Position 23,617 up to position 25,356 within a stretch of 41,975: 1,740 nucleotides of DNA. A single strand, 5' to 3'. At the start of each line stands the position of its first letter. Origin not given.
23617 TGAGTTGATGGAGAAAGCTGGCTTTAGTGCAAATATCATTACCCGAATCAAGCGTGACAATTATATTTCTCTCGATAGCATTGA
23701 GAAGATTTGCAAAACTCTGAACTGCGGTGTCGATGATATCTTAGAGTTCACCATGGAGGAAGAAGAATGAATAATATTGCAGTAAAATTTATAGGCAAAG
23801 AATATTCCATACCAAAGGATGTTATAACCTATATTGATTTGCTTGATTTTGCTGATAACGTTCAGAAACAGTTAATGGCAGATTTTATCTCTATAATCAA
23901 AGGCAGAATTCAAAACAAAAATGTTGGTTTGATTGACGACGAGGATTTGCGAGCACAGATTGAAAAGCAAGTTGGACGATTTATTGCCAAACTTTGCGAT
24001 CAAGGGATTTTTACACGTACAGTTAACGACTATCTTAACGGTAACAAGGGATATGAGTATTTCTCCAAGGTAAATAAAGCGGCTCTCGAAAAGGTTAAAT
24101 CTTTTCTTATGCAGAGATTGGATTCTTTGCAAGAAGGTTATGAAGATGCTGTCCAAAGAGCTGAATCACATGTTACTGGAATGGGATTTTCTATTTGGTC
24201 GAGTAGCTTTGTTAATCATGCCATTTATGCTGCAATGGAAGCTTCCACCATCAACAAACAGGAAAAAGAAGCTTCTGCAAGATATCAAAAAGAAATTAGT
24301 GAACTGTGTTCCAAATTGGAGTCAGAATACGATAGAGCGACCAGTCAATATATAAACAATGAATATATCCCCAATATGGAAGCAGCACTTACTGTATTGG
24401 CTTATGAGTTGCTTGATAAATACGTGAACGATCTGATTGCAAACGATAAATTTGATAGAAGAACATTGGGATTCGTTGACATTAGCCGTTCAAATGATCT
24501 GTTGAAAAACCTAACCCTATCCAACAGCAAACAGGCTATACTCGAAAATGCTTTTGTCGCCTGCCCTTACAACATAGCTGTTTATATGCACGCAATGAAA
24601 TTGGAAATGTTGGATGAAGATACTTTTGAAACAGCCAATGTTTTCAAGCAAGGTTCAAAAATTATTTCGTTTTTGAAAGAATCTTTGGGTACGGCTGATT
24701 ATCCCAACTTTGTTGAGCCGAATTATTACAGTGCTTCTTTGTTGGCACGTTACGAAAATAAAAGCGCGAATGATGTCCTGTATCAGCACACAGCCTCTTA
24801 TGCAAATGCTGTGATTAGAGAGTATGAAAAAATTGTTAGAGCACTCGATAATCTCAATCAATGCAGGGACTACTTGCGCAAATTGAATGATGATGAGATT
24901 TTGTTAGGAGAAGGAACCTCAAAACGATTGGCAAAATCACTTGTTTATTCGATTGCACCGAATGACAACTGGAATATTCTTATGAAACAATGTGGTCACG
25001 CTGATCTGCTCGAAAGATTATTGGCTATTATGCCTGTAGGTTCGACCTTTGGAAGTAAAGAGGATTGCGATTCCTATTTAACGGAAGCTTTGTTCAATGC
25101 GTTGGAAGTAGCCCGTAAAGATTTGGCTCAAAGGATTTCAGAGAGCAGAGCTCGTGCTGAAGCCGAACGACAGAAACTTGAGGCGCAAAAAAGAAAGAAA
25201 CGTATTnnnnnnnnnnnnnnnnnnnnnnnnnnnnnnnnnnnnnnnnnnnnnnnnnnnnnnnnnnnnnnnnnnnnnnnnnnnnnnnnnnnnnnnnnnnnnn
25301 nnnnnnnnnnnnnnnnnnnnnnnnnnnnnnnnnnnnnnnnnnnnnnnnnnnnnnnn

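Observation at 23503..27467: Operator-controlled HTH translationally coupled to a giant bitopic membrane protein, followed by an Abi-like gene, in one transcription unit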

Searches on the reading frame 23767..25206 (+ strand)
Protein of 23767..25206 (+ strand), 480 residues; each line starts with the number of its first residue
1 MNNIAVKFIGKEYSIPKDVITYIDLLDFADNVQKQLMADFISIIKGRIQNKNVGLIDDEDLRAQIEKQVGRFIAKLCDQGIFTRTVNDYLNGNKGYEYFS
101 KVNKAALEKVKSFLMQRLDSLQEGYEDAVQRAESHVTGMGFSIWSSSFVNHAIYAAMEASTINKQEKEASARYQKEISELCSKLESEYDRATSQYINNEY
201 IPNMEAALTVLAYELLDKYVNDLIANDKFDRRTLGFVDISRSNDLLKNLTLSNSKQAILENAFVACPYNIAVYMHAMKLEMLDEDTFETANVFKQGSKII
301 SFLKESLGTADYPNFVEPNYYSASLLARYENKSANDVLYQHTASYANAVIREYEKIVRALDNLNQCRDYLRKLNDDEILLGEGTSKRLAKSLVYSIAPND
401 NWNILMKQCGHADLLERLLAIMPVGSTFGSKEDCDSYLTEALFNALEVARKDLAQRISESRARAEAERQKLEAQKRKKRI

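Call 14: find_homologous_proteins(query=window:23767-25206:+, max_evalue=0.001)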
Query window:23767-25206:+ (480 aa): 148 proteins with E <= 0.001 among 8000 candidates; the best 120 are listed.
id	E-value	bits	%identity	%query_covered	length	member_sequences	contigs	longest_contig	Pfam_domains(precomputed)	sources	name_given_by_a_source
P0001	0.0e+0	1037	98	100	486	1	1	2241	-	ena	-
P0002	1.9e-291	984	94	100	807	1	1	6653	-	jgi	-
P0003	1.9e-291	984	94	100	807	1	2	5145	-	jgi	-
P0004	3.3e-287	970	92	100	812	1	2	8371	-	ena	-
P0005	2.4e-285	964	92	100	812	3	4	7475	-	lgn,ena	-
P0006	5.0e-283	957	91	100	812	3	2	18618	-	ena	-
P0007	3.3e-234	796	76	100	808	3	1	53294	-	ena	-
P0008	1.0e-232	791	74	100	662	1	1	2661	-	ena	-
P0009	1.7e-230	783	74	100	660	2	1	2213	-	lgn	-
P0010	2.6e-228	776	73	100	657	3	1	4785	-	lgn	-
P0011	1.1e-217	741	70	98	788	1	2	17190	-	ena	-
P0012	4.8e-199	680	68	100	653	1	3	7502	-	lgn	-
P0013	9.6e-199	679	67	100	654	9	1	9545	-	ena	-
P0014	2.2e-194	664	65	100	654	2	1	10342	-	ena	-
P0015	4.8e-193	660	66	98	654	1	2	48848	-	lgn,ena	-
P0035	3.8e-163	562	55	100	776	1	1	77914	PF07719.24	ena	-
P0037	7.1e-163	561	55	100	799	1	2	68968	-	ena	-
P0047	3.7e-157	542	53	100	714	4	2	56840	-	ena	-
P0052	4.8e-154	532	56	96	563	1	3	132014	-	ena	-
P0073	1.4e-139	484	48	100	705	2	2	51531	-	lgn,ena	-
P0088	1.7e-123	431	46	99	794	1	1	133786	-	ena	-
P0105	1.6e-114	401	43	99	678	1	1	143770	-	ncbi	-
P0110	4.2e-112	393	45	96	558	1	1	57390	-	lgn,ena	-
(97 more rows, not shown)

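Call 19: find_related_loci(query=A1, collection=genome_contigs, flank=6000)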
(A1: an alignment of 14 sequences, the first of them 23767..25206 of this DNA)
Query A1 (480 aa) in genome_contigs; peptide patterns used: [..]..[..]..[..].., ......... (x = any residue, [..] = any of these).
28 stretches matched a pattern; 14 encode a relative of the query (tblastn E <= 1e-3); 14 distinct loci.
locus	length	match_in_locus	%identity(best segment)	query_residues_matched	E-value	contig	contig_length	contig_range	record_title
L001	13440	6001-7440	78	1-480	0e+0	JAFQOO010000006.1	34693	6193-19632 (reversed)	MAG: Clostridia bacterium isolate RGIG2008 Goat_Colon-1__c297, whole genome shotgun sequence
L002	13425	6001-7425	75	6-480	0e+0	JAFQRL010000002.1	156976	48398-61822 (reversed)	MAG: Clostridia bacterium isolate RGIG2083 Goat_Colon-2__c20371, whole genome shotgun sequence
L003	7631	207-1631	64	1-480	0e+0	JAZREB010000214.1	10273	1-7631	MAG: Faecousia sp. isolate T1900045501_YK20190195.MAGScoT_cleanbin_000033 SGB_7501_k141_707973, whole genome shotgun seq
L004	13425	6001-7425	63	1-480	0e+0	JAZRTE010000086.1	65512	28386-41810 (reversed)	MAG: Eubacteriales bacterium isolate T1900045344_YK20190034.MAGScoT_cleanbin_000026 SGB_6686_k141_3416179, whole genome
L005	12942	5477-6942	70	1-479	5e-149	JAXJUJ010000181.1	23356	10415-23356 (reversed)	MAG: Acutalibacteraceae bacterium isolate DOME_MAG_5005 5005_C0320_k141_112629, whole genome shotgun sequence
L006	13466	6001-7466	63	1-479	4e-146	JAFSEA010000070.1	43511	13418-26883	MAG: Oscillospiraceae bacterium isolate RGIG3057 Goat_Rectum-4__c498549, whole genome shotgun sequence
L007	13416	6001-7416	47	4-480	1e-141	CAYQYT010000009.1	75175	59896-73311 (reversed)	MAG TPA_asm: uncultured Eubacteriales bacterium isolate binchicken_co370_265 genome assembly, contig: NODE_489_length_75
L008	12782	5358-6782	47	1-477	5e-141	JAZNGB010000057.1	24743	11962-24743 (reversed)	MAG: Acutalibacteraceae bacterium isolate T1900044709_TS20190175.MAGScoT_cleanbin_000006 SGB_1827_k141_1412381, whole ge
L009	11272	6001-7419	47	1-478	6e-141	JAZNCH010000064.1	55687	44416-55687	MAG: Eubacteriales bacterium isolate T1900044736_TS20190202.MAGScoT_cleanbin_000005 SGB_2022_k141_1251152, whole genome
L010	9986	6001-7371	47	1-461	1e-135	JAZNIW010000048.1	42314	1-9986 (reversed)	MAG: Acutalibacteraceae bacterium isolate T1900044683_TS20190149.MAGScoT_cleanbin_000006 SGB_1702_k141_165267, whole gen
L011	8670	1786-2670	64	6-300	3e-129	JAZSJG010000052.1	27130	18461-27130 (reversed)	MAG: Eubacteriales bacterium isolate T1900044565_TS20190031.MAGScoT_cleanbin_000040 SGB_402_k141_1302591, whole genome s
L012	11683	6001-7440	46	1-478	7e-127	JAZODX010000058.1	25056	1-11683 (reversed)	MAG: Eubacteriales bacterium isolate T1900044750_TS20190416.MAGScoT_cleanbin_000096 SGB_2195_k141_4364178, whole genome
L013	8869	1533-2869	43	4-453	8e-98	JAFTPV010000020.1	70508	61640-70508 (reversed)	MAG: Clostridia bacterium isolate RGIG4040 Roe_deer_Cecum-5__c5573, whole genome shotgun sequence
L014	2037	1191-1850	44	237-456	5e-55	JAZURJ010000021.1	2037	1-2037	MAG: Oscillospiraceae bacterium isolate T1900044852_TS20190318.MAGScoT_cleanbin_000012 SGB_3030_k141_2582818, whole geno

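Call 22: predict_structure(alignment_id=A1)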
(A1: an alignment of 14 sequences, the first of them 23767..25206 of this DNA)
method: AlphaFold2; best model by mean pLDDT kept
length: 480 residues; sequences in the alignment: 14
mean_pLDDT: 86.8   pTM: 0.67
mean pLDDT of the five models: 86.8, 85.5, 85.4, 84.6, 84.5
residues with pLDDT >= 90: 293; 70-90: 145; 50-70: 22; < 50: 20
segments of 3 or more residues with pLDDT < 50: 138-156
pLDDT, mean of each block of 10 residues (from residue 1): 91 95 93 93 81 65 89 91 89 89 87 86 80 58 32 45 72 84 89 89 93 94 93 92 92 92 96 94 93 94 91 90 92 93 95 94 91 89 92 93 93 94 84 94 95 92 88 77
secondary structure, 60 per line:
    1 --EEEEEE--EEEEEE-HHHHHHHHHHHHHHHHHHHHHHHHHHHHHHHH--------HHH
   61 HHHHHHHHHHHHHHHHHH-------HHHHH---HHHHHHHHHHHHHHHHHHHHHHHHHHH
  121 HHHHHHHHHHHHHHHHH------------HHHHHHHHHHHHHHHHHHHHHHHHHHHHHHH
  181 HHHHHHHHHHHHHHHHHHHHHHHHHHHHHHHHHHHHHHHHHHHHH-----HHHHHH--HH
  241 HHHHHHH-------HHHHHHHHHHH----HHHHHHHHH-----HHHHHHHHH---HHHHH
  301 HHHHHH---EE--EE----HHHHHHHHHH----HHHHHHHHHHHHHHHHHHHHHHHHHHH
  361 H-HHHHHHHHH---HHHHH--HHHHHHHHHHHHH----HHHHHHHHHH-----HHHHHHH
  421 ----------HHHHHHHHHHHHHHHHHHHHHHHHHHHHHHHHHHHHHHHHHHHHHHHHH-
elements in order: E3-8 E11-16 H18-49 H58-78 H86-90 H94-137 H150-225 H231-236 H239-247 H255-265 H270-278 H284-292 H296-306 H320-329 H334-361 H363-371 H375-379 H382-394 H399-408 H414-420 H431-479

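Call 23: search_protein_families(library=pfam, proteins=[L001:8967-9632:+, L001:9672-10568:+, L005:8569-9534:+, L005:9606-10493:+, L006:9141-9767:+, L007:7922-8656:+, L009:9108-9560:+, L009:9605-10330:+, L012:9102-9869:+, L008:7933-8238:+], max_evalue=0.01)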
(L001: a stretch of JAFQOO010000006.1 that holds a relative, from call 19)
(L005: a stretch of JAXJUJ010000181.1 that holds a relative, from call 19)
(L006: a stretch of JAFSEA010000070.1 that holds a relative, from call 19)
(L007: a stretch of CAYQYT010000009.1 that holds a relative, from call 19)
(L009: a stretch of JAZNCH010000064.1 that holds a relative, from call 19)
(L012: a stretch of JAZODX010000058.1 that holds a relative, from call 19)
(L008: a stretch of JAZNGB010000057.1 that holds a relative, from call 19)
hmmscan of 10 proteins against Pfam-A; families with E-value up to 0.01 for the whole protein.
L001:8967-9632:+ (222 aa): 0 families

L001:9672-10568:+ (299 aa): 1 family
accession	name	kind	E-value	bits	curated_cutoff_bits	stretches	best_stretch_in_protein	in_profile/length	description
PF12358.13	DUF3644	-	1.5e-05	25.1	27.6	1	9-179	2-136/183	Domain of unknown function (DUF3644)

L005:8569-9534:+ (322 aa): 1 family
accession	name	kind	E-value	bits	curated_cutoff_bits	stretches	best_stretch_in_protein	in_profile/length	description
PF14253.11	AbiH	-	9.6e-50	170.5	30.9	1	8-287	1-260/260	Bacteriophage abortive infection AbiH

L005:9606-10493:+ (296 aa): 1 family
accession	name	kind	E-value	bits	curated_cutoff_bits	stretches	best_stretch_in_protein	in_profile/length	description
PF20247.3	DUF6602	-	3.8e-21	75.4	27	1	32-130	3-100/104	Domain of unknown function (DUF6602)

L006:9141-9767:+ (209 aa): 0 families

L007:7922-8656:+ (245 aa): 1 family
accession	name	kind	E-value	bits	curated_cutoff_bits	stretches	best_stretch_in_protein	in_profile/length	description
PF02810.21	SEC-C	-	1e-08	35.3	20.4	1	223-238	2-17/19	SEC-C motif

L009:9108-9560:+ (151 aa): 0 families

L009:9605-10330:+ (242 aa): 0 families

L012:9102-9869:+ (256 aa): 14 families
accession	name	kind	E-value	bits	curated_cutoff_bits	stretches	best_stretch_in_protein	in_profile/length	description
PF13676.11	TIR_2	-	1.7e-10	41.9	28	1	19-110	2-95/122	TIR domain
PF13412.12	HTH_24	-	7.1e-09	35.5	21.9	1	205-242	11-48/48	Winged helix-turn-helix DNA-binding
PF09339.16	HTH_IclR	-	5.8e-08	32.8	22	1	206-244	12-51/52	IclR helix-turn-helix domain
PF12802.13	MarR_2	-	1.1e-06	29.1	27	1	205-243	13-52/61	MarR family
PF09012.17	FeoC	-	5.8e-05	23.6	21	1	202-247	5-50/69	FeoC like transcriptional regulator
PF01047.28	MarR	-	6.3e-05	23.2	24.6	1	206-243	12-49/59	MarR family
PF24034.1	DUF7343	-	0.00034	20.8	27.6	1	197-248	3-55/62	Domain of unknown function (DUF7343)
PF01978.25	TrmB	-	0.00035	20.8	25.6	1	206-245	17-56/68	Sugar-specific transcriptional regulator TrmB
PF08279.18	HTH_11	-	0.0012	19.1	25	1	204-243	7-48/55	HTH domain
PF25213.1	HVO_A0261_N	-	0.0024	18.1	35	1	210-246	23-59/86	HVO_A0261 N-terminal domain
PF04220.17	YihI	-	0.0027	18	25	1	128-163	99-134/155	Der GTPase activator (YihI)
PF01022.26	HTH_5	-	0.003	17.8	22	0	205-242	10-46/47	Bacterial regulatory protein, arsR family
PF13404.12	HTH_AsnC-type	-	0.0034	17.6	27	1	206-234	12-40/42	AsnC-type helix-turn-helix domain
PF25212.1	HVO_A0114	-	0.0053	17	27.6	0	205-249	30-74/84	HVO_A0114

L008:7933-8238:+ (102 aa): 0 families

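Call 26: search_protein_families(library=pfam, proteins=[L001:5099-5950:+, L002:5724-5933:-, L004:5805-5984:+, L007:5396-5614:-, L008:4611-5315:+, L010:4750-5940:+, L011:717-1442:+, L013:1049-1465:+, L007:4630-5334:+, L012:4945-5319:+], max_evalue=0.01)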
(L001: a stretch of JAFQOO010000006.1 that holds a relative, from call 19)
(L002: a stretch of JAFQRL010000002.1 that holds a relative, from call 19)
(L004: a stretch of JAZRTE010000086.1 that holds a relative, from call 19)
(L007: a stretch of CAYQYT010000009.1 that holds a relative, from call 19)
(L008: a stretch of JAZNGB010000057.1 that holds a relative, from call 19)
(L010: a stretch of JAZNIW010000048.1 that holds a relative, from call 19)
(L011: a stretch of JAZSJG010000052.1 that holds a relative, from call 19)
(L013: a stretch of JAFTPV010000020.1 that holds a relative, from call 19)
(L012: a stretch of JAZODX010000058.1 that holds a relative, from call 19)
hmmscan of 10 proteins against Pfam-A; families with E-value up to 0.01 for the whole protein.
L001:5099-5950:+ (284 aa): 0 families

L002:5724-5933:- (70 aa): 0 families

L004:5805-5984:+ (60 aa): 8 families
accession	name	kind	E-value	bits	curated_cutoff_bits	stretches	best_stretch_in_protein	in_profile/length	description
PF12728.13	HTH_17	-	2.5e-15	56.9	27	1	7-56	1-50/51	Helix-turn-helix domain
PF13384.12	HTH_23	-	1.4e-05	25.1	24.6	1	8-29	18-39/50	Homeodomain-like domain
PF13551.12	HTH_29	-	0.00054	20.4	28.1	1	9-29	14-34/64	Winged helix-turn helix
PF13022.12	HTH_Tnp_1_2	-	0.0032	18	27.9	1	8-32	27-51/122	Helix-turn-helix of insertion element transposase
PF13730.12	HTH_36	-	0.0033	17.6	25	1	5-28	20-46/55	Helix-turn-helix domain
PF15943.11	YdaS_toxin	-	0.0082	16.4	30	0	11-36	12-38/65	Bacterial toxin YdaS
PF08281.18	Sigma70_r4_2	-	0.0083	16.2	25.7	0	8-28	27-47/54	Sigma-70, region 4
PF13411.12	MerR_1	-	0.0084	16.6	21.6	1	8-50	1-44/69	MerR HTH family regulatory protein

L007:5396-5614:- (73 aa): 1 family
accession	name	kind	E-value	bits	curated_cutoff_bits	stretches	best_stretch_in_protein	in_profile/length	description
PF13408.12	Zn_ribbon_recom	-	2.5e-08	34.6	25.3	1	20-71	1-49/58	Recombinase zinc beta ribbon domain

L008:4611-5315:+ (235 aa): 0 families

L010:4750-5940:+ (397 aa): 2 families
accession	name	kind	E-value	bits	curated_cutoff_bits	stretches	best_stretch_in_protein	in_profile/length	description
PF13173.12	AAA_14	-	1.1e-30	106.7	27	1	21-149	3-128/129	AAA domain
PF13635.12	DUF4143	-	9.4e-18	64.9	28.1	1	197-343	2-157/160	Domain of unknown function (DUF4143)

L011:717-1442:+ (242 aa): 2 families
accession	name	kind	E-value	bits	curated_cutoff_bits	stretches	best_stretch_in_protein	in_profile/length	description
PF20563.3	DUF6773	-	0.0064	16.8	27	1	153-234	72-155/163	Family of unknown function (DUF6773)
PF11700.14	ATG22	-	0.0085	15.3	24.1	0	122-229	172-259/482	Vacuole effluxer Atg22 like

L013:1049-1465:+ (139 aa): 0 families

L007:4630-5334:+ (235 aa): 1 family
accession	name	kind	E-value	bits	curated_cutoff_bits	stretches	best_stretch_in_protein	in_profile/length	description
PF02661.23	Fic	-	2.6e-13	51.1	24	1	48-152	2-92/93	Fic/DOC family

L012:4945-5319:+ (125 aa): 1 family
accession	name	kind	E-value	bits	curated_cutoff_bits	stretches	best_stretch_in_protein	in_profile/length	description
PF14198.11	TnpV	-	4.7e-44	149.3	27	1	10-119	1-111/111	Transposon-encoded protein TnpV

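Call 27: fold_search(model_id=the predicted structure, library=pdb)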
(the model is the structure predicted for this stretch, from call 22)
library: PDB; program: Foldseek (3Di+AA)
matches with E <= 10: 63; with E <= 0.001: 0
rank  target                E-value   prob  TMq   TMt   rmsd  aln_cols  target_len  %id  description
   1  8e2i_A                1.6e-01  0.25  0.12  0.03  35.2       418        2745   11  Cryo-EM structure of BIRC6/Smac (released 2023-02-15)
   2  8e2d_A                4.4e-01  0.15  0.11  0.04  33.4       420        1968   11  Cryo-EM structure of BIRC6 (consensus) (released 2023-02-15)
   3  5jpz_B                9.3e-01  0.06  0.10  0.10  29.3       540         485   14  Crystal structure of HAT domain of human Squamous Cell Carcinoma Antigen Recognized By T Cells 3, SART3 (TIP110) (released 2016-05-11)
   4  8v3c_D                1.0e+00  0.06  0.09  0.10  30.6       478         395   10  AgamOR28 structure without ligand (released 2024-06-19)
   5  3qtn                  1.3e+00  0.04  0.09  0.11  26.0       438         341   12  Structure of S. pombe nuclear import adaptor Nro1 (Space group P6522) (released 2011-09-21)
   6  5gar_N                1.3e+00  0.04  0.10  0.08  29.7       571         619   11  Thermus thermophilus V/A-ATPase, conformation 1 (released 2016-03-09)
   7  4k1p_C                1.5e+00  0.08  0.09  0.12  28.3       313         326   13  Structure of the NheA component of the Nhe toxin from Bacillus cereus (released 2013-09-18)
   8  8p2m_B                1.9e+00  0.03  0.08  0.06  30.1       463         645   11  C. elegans TIR-1 protein. (released 2023-09-06)
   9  8xi2_I                2.2e+00  0.04  0.10  0.08  27.6       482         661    9  Cryo-EM structure of the Chlamydomonas C* complex (released 2024-10-09)
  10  9e2j_D                2.4e+00  0.04  0.11  0.09  29.3       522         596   13  Variediene synthase with five cyclases (released 2025-05-21)
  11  6ek4_B                2.5e+00  0.08  0.10  0.14  24.7       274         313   15  PaxB from Photorhabdus luminescens (released 2018-05-16)
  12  9e2i_D                3.1e+00  0.04  0.11  0.09  28.8       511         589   12  Variediene synthase with six cyclases (released 2025-05-21)
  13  9hny_F2               3.1e+00  0.03  0.10  0.06  29.4       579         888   12  Mitoribosomal small subunit in complex with Mettl15 and Mettl17 (released 2025-03-26)
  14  4k1p_H                3.2e+00  0.05  0.09  0.12  28.9       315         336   12  Structure of the NheA component of the Nhe toxin from Bacillus cereus (released 2013-09-18)
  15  7ag9_A                3.3e+00  0.07  0.13  0.16  43.6       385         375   12  Structure of the Kar9 protein (released 2021-07-07)
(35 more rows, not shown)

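Call 32: search_protein_representatives(alignment_id=A1)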
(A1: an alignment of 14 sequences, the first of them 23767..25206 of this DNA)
Query: 14 sequences, 515 profile positions. Proteins with E-value up to 0.001 (for the whole library): 450; up to 1e-10: 364; up to 1e-30: 203. The best 150 are listed.
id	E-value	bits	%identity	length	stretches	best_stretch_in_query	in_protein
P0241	1.1e-244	829.4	-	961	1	1-510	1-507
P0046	5.7e-241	817.2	-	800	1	1-510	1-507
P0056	2.7e-239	811.6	-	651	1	1-501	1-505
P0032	3.2e-236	801.5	-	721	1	1-505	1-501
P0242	2.7e-228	775.4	-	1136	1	1-510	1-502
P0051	7.7e-226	767.2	-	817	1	1-505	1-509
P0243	2.9e-225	765.3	-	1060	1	1-503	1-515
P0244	5.2e-224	761.2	-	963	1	1-508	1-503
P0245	3.6e-221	751.9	-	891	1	1-513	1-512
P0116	3.9e-221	751.7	-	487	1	1-485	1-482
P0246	2.2e-219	745.9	-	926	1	1-502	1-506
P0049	2.7e-214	729.2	-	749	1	1-509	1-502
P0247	8.5e-214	727.5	-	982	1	1-512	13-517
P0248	6.8e-213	724.5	-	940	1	1-505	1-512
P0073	8.6e-213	724.2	-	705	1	1-512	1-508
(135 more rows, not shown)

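Call 33: find_related_loci(query=A1, collection=metagenome_contigs, flank=6000)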
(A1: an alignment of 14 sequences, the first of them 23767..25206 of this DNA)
Query A1 (480 aa) in metagenome_contigs; peptide patterns used: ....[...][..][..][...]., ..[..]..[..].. (x = any residue, [..] = any of these).
392 stretches matched a pattern; 4 encode a relative of the query (tblastn E <= 1e-3); 4 distinct loci.
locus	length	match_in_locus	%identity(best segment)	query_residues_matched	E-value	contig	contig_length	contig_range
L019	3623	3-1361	67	23-475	0e+0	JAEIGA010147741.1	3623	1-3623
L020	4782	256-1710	50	1-479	3e-162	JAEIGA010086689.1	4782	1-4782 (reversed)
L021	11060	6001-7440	44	1-478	8e-126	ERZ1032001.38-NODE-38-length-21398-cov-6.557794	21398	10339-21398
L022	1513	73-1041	47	1-327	4e-102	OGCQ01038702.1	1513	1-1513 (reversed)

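Call 34: find_related_loci(query=A1, collection=viral_contigs, flank=6000)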
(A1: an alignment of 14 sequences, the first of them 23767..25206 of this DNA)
Query A1 (480 aa) in viral_contigs; peptide patterns used: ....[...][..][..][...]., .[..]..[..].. (x = any residue, [..] = any of these).
153 stretches matched a pattern, but none encodes a relative of the query by tblastn (E <= 1e-3).

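Call 35: find_encoding_contigs(protein=P0007, flank=7000, max_places=2)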
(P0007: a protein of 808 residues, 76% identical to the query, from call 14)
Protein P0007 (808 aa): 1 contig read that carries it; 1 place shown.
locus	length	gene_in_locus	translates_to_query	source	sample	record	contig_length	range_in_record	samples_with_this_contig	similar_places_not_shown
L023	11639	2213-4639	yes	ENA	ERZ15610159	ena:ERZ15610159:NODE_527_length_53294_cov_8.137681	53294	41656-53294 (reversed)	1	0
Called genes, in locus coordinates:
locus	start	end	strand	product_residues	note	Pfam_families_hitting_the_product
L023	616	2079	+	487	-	PF04326:SLFN_AlbA_2, PF13749:HATPase_c_4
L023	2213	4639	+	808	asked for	-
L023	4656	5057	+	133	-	-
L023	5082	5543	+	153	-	-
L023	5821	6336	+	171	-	-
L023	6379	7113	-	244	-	-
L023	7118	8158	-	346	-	-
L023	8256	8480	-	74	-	-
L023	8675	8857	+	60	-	PF04014:MazE_antitoxin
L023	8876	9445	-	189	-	-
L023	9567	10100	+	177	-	PF04014:MazE_antitoxin, PF15714:SpoVT_C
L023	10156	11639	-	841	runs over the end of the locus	PF00521:DNA_topoisoIV, PF03989:DNA_gyraseA_C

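Call 36: find_encoding_contigs(protein=P0035, flank=7000, max_places=2)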
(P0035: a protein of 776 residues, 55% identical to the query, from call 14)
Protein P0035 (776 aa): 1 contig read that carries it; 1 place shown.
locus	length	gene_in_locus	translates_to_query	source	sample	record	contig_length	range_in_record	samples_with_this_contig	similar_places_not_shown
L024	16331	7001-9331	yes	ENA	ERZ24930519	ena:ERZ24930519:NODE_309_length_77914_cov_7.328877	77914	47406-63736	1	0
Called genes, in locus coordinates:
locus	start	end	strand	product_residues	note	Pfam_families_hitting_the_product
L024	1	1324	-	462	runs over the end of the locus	PF03062:MBOAT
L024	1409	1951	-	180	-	PF14270:DUF4358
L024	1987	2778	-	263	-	PF13472:Lipase_GDSL_2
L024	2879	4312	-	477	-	PF00395:SLH, PF13472:Lipase_GDSL_2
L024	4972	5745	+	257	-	PF01177:Asp_Glu_race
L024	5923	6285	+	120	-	PF14198:TnpV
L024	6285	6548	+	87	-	PF20648:DUF6809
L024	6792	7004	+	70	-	PF13443:HTH_26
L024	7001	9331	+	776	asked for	PF07719:TPR_2 (faint)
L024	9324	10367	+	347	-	-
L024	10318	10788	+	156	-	-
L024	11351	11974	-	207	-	PF00239:Resolvase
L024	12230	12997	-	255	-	PF13529:Peptidase_C39_2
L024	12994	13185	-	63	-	-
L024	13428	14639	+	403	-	PF07690:MFS_1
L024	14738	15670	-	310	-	-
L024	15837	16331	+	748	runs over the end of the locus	PF22527:DEXQc_Suv3, PF00271:Helicase_C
